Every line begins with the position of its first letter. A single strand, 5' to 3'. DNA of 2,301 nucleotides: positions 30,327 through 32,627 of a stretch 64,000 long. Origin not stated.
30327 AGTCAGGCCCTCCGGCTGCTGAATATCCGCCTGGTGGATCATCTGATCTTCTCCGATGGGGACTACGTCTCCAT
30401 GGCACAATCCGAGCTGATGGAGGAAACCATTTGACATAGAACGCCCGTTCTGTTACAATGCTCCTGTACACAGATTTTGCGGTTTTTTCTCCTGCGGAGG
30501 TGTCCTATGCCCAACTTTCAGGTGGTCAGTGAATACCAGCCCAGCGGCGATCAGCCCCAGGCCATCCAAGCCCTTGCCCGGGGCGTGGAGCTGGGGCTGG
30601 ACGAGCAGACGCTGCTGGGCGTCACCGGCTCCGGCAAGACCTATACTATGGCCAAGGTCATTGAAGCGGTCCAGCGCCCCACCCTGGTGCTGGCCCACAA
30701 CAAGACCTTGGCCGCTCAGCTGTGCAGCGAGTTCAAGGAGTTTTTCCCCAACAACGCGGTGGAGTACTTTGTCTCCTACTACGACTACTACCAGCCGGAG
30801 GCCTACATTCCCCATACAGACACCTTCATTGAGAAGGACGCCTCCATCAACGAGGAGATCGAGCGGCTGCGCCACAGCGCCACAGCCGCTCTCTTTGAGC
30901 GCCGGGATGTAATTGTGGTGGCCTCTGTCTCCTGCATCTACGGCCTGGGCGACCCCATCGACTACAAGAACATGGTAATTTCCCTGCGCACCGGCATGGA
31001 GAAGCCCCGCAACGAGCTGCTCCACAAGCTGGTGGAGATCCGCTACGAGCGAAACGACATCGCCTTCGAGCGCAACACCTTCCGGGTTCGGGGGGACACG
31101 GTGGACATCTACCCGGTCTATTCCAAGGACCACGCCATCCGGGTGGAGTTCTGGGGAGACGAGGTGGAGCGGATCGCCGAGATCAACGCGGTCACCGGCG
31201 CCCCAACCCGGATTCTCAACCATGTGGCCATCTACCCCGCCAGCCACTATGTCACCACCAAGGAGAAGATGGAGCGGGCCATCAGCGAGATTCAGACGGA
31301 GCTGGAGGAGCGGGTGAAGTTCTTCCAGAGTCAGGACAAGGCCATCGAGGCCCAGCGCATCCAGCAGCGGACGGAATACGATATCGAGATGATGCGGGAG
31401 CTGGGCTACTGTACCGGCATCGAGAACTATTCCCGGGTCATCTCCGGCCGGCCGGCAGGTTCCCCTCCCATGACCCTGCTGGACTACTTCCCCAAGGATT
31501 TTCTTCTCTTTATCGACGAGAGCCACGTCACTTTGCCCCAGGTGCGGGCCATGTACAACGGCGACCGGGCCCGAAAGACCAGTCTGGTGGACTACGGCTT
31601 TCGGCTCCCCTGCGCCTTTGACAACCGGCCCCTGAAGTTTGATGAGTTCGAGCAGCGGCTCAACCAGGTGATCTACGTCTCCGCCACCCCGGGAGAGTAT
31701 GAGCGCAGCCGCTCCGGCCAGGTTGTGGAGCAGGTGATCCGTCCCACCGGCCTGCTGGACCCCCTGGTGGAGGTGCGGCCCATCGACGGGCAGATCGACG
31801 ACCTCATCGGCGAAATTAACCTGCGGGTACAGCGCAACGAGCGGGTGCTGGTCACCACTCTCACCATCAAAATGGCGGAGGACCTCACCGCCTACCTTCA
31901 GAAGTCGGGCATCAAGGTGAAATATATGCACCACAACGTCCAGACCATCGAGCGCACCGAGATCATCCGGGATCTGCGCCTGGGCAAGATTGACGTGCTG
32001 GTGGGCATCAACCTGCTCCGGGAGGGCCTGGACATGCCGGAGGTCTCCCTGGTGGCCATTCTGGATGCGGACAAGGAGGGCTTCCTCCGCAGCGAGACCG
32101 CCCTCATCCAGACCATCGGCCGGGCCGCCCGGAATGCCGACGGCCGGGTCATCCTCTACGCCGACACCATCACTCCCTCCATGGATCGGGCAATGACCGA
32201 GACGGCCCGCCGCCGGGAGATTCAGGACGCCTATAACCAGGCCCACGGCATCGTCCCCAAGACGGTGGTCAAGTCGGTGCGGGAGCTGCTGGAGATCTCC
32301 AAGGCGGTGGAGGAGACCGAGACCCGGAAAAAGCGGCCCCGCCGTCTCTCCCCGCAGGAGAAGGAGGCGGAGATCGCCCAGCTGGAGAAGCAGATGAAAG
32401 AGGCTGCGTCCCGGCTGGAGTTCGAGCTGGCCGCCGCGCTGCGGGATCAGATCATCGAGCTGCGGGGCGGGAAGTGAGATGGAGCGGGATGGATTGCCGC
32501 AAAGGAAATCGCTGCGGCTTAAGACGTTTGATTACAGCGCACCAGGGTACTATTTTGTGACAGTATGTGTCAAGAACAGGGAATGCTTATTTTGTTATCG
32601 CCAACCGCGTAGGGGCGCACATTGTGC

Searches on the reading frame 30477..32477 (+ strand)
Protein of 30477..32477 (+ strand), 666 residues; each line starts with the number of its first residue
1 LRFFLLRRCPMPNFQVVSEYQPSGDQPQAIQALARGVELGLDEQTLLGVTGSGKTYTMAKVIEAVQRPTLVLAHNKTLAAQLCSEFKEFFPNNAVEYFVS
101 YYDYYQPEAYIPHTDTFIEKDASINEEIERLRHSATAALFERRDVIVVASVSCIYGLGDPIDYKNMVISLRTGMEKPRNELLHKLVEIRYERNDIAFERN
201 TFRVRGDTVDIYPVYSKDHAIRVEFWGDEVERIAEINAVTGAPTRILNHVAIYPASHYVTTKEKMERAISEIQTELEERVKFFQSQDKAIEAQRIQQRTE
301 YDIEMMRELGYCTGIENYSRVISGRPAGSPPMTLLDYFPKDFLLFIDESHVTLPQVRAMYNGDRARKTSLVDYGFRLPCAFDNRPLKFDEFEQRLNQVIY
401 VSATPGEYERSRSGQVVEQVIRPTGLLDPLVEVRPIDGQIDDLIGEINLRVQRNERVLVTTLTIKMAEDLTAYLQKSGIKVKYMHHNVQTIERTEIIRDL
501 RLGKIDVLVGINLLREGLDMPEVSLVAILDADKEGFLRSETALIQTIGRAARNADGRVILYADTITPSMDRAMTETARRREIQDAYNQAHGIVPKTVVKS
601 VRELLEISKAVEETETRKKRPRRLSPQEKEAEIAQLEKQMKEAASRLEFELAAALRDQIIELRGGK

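Call 111: search_protein_families(library=pfam, proteins=[window:30477-32477:+], max_evalue=0.00001)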
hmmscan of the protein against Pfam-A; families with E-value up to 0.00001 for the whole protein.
window:30477-32477:+ (666 aa): 5 families
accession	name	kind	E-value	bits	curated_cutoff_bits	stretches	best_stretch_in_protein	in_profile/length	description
PF17757.6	UvrB_inter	-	3e-34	117.5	22.9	1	168-258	1-91/91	UvrB interaction domain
PF12344.14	UvrB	-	1.1e-21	76.8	27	1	560-602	1-43/43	Ultra-violet resistance protein B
PF00271.37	Helicase_C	-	8.6e-21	74.7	23.5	1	443-553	6-109/110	Helicase conserved C-terminal domain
PF04851.21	ResIII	-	1.6e-11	44.8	22.5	1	22-101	4-84/164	Type III restriction enzyme, res subunit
PF02151.25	UVR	-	8.1e-10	38.6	21.5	1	631-663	2-34/36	UvrB/uvrC motif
